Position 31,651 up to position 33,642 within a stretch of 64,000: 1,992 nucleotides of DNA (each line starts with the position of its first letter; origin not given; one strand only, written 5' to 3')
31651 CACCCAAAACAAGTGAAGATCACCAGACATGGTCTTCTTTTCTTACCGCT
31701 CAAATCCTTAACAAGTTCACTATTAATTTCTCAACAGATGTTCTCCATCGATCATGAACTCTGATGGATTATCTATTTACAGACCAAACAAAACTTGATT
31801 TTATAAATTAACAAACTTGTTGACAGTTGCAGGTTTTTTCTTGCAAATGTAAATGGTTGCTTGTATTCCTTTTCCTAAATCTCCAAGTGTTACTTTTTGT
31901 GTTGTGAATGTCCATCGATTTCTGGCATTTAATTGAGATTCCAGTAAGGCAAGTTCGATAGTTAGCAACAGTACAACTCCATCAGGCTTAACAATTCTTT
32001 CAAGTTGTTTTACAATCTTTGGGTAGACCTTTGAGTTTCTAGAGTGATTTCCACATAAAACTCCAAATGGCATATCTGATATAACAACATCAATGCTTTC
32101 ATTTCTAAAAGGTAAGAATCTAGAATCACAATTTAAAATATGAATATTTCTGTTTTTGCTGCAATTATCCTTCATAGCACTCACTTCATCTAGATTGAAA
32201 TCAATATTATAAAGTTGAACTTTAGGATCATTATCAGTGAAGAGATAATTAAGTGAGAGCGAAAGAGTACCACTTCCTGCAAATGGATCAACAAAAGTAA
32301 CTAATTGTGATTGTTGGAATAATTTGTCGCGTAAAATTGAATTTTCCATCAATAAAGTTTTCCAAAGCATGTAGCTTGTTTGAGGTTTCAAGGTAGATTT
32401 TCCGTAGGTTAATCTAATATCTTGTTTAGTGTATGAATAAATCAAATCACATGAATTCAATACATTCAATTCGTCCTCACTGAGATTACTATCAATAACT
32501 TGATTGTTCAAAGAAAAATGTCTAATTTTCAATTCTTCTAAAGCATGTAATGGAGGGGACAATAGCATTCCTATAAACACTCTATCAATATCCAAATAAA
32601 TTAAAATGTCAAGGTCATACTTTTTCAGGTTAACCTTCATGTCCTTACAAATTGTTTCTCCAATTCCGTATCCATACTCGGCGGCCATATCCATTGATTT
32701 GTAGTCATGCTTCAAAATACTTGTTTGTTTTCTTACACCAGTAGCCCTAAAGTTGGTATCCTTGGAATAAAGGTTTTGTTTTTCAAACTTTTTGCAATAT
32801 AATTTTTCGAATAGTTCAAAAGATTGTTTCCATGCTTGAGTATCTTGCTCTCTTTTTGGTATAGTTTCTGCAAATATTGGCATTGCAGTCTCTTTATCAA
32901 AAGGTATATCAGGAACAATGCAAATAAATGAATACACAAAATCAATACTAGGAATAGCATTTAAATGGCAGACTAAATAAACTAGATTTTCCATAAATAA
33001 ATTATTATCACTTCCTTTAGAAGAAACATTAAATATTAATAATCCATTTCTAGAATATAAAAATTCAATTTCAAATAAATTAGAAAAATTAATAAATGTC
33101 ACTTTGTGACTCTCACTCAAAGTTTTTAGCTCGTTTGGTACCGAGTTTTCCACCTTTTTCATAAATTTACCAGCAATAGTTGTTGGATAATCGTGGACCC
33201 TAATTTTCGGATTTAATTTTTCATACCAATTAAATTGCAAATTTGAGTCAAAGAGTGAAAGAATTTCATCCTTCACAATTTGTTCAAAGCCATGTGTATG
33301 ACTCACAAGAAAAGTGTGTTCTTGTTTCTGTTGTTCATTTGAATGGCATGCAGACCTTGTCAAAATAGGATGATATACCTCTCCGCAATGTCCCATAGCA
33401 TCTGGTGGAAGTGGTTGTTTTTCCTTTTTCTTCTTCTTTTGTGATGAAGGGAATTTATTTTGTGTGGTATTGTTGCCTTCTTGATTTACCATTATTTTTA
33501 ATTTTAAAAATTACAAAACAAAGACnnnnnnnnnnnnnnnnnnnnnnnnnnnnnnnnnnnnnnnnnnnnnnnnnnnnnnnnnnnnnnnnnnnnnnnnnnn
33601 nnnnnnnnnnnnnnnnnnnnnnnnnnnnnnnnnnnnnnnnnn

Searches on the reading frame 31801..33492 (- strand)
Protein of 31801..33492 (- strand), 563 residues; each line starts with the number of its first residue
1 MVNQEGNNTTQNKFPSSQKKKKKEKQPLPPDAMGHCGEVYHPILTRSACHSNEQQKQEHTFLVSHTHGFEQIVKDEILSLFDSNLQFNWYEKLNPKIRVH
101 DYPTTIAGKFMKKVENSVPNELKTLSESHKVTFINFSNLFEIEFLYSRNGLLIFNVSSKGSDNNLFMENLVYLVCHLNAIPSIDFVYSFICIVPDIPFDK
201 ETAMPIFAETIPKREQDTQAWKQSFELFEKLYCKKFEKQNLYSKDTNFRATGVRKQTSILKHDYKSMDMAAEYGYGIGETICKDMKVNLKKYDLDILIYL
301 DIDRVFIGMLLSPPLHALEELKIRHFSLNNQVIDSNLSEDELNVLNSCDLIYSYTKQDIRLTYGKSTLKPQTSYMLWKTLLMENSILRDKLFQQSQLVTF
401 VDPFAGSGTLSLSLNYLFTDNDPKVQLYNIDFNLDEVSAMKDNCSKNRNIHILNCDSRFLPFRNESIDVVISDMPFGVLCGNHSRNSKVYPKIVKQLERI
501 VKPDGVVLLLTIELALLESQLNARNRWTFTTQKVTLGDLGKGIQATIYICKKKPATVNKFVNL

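Call 9: search_protein_families(library=pfam, proteins=[window:31801-33492:-], max_evalue=0.01)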
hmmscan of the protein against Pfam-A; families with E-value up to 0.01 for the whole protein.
window:31801-33492:- (563 aa): 7 families
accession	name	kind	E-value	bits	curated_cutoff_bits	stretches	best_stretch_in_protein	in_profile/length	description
PF01170.24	UPF0020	-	1.8e-13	51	22.3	1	399-537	31-192/197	RMKL-like, methyltransferase domain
PF13847.12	Methyltransf_31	-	1.2e-08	35.3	27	1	398-523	5-124/145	Methyltransferase domain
PF08241.18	Methyltransf_11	-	2.6e-06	28.4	21.2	1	421-508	18-94/95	Methyltransferase domain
PF13649.12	Methyltransf_25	-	6e-06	27.3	27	1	405-505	6-97/97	Methyltransferase domain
PF01209.24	Ubie_methyltran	-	1.6e-05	24.8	20.1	1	376-516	34-158/233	ubiE/COQ5 methyltransferase family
PF02926.22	THUMP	-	0.00068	20.4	20.6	1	233-308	11-82/84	THUMP domain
PF11599.14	AviRa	-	0.005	16.8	25.7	0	436-511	133-210/232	RRNA methyltransferase AviRa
